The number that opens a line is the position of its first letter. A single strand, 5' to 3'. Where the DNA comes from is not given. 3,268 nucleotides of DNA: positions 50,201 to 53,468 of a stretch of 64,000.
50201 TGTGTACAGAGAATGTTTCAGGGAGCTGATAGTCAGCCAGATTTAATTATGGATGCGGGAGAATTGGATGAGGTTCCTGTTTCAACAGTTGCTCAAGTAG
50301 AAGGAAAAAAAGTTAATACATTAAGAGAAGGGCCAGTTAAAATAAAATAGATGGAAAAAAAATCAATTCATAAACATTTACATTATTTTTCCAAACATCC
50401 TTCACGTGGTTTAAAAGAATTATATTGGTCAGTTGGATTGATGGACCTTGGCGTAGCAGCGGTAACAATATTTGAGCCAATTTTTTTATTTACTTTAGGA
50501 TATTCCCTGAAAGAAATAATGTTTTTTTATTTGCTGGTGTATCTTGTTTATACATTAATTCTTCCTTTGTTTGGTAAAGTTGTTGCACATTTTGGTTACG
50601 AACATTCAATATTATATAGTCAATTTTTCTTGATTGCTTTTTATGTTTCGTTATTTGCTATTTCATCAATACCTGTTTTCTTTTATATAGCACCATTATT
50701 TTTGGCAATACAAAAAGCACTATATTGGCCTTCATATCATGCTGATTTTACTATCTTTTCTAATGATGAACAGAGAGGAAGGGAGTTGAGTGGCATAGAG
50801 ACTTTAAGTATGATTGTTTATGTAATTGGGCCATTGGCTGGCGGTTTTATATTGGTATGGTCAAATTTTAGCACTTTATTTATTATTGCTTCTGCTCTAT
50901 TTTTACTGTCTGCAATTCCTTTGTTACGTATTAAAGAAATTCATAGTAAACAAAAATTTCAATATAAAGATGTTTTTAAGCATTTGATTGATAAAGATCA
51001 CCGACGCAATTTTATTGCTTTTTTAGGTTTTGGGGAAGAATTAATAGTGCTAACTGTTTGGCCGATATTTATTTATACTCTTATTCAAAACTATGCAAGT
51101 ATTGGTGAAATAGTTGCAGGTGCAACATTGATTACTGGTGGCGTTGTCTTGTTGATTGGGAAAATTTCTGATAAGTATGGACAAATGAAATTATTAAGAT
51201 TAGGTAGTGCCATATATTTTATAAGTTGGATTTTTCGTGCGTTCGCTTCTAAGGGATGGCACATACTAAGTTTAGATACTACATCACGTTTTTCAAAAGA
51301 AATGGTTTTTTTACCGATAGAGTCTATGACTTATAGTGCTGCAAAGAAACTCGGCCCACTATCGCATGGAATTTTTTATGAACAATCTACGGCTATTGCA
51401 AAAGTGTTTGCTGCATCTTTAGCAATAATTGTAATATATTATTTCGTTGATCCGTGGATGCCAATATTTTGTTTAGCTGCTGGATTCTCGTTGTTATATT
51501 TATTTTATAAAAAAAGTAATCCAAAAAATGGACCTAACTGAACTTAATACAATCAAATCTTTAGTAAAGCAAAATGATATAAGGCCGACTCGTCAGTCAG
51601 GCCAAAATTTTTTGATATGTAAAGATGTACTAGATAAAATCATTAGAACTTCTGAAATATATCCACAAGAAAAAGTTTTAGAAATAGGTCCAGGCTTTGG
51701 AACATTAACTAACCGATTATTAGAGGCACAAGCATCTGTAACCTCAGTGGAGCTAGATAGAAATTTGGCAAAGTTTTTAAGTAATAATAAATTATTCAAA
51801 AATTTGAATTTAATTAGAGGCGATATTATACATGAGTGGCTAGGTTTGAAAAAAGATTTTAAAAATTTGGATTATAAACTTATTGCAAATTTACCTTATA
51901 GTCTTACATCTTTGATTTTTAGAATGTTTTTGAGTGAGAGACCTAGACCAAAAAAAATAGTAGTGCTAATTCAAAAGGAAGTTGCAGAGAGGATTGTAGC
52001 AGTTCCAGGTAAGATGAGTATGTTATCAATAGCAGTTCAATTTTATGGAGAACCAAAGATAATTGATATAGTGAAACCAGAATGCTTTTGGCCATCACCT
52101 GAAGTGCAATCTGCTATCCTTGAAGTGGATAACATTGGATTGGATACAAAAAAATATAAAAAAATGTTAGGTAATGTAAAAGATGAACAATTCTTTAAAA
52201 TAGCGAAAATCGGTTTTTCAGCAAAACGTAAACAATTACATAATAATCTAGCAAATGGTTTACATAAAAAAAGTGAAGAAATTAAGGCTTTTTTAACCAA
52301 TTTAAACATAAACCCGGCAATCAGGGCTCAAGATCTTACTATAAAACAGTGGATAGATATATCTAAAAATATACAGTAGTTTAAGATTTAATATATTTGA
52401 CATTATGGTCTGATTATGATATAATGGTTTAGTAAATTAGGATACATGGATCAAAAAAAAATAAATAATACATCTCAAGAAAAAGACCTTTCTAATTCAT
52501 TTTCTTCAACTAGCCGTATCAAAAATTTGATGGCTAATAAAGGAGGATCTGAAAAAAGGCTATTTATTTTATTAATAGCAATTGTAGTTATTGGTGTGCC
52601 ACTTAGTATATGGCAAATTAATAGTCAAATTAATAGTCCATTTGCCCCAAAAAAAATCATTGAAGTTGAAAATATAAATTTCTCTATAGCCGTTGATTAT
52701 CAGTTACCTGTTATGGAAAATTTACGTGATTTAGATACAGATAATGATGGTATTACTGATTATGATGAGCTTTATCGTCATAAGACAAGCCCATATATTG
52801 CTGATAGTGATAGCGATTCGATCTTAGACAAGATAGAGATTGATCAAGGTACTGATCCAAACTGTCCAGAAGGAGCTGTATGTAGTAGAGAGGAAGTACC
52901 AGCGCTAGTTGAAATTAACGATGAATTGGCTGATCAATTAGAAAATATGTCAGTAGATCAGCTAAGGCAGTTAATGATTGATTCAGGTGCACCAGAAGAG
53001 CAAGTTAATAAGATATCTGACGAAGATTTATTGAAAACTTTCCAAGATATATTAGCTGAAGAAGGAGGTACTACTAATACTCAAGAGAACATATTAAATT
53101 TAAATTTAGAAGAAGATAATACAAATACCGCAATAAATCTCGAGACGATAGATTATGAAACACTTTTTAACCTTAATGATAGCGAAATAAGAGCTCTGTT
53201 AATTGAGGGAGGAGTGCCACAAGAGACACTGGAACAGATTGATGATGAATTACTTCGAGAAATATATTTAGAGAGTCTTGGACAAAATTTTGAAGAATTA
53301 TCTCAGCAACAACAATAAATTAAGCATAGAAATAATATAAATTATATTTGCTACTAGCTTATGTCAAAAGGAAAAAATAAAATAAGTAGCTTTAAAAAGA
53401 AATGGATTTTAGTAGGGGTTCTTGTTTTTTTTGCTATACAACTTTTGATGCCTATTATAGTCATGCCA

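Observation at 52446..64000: Giant Cys-rich surface protein coupled to a VirB6/TrbL-like membrane protein: candidate T4SS-like host-interaction locus cut by the window edge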

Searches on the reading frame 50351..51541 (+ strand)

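Call 7: search_protein_families(library=pfam, proteins=[window:50351-51541:+], max_evalue=0.1)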
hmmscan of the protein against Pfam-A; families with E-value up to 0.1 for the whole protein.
window:50351-51541:+ (396 aa): 1 family
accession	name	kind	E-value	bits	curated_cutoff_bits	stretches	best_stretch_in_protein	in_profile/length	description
PF07690.21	MFS_1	-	7.4e-20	71.6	33.4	1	27-306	4-299/347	Major Facilitator Superfamily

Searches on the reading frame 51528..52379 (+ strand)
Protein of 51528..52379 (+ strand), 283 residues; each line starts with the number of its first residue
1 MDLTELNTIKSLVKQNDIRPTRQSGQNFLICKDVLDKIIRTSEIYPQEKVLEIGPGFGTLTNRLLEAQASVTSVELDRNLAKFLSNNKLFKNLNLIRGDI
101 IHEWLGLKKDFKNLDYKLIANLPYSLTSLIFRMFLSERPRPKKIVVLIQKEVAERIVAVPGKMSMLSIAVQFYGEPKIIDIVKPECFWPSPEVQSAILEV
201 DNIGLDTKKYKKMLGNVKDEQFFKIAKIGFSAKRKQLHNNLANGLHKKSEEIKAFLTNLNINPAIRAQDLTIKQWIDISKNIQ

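Call 7: search_protein_families(library=pfam, proteins=[window:51528-52379:+], max_evalue=0.1)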
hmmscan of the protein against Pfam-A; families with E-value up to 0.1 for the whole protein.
window:51528-52379:+ (283 aa): 3 families
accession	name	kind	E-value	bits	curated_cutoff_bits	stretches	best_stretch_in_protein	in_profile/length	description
PF00398.26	RrnaAD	-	4.3e-47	160.9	24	1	22-282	6-261/263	Ribosomal RNA adenine dimethylase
PF13649.12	Methyltransf_25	-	0.023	15.8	27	1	50-100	1-55/97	Methyltransferase domain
PF08242.18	Methyltransf_12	-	0.078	14.1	30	0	51-85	1-42/98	Methyltransferase domain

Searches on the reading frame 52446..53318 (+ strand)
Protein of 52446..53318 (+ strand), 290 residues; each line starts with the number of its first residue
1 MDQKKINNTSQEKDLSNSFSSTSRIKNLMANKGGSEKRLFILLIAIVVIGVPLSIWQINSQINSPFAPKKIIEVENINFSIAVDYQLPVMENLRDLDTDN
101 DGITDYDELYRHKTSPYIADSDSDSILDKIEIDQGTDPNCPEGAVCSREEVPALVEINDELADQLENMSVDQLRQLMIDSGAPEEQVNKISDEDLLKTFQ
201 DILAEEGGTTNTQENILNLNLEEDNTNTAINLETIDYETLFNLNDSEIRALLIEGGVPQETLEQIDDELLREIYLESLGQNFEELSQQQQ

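Call 7: search_protein_families(library=pfam, proteins=[window:52446-53318:+], max_evalue=0.1)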
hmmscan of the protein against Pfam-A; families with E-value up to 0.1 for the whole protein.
window:52446-53318:+ (290 aa): 2 families
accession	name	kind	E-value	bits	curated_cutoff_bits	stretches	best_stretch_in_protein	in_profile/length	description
PF18884.5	TSP3_bac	-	3.4e-06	27.2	25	1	97-109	1-13/22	Bacterial TSP3 repeat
PF14199.11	DUF4317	-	0.0069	16.1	27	1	197-271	237-308/370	Domain of unknown function (DUF4317)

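Call 9: search_protein_families(library=ncbifam, proteins=[window:52446-53318:+], max_evalue=1)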
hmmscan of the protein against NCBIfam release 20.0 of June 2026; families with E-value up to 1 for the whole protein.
window:52446-53318:+ (290 aa): 4 families
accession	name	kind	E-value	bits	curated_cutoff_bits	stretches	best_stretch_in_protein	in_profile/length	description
NF047639.1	throspo3_MtsD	equivalog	0.00014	20.1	800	1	85-142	448-504/651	cell-cell cohesion protein MtsD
NF042425.1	Amuc_1099_fam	equivalog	0.036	13.6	50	1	82-120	113-151/321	Amuc_1099 family pilus-like system protein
NF033765.2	gliding_CglD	equivalog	0.044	11.5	400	1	94-140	76-129/1124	adventurous gliding motility lipoprotein CglD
NF053806.1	lanmdlnLanM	equivalog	0.066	13.3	135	1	88-133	25-71/132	lanmodulin LanM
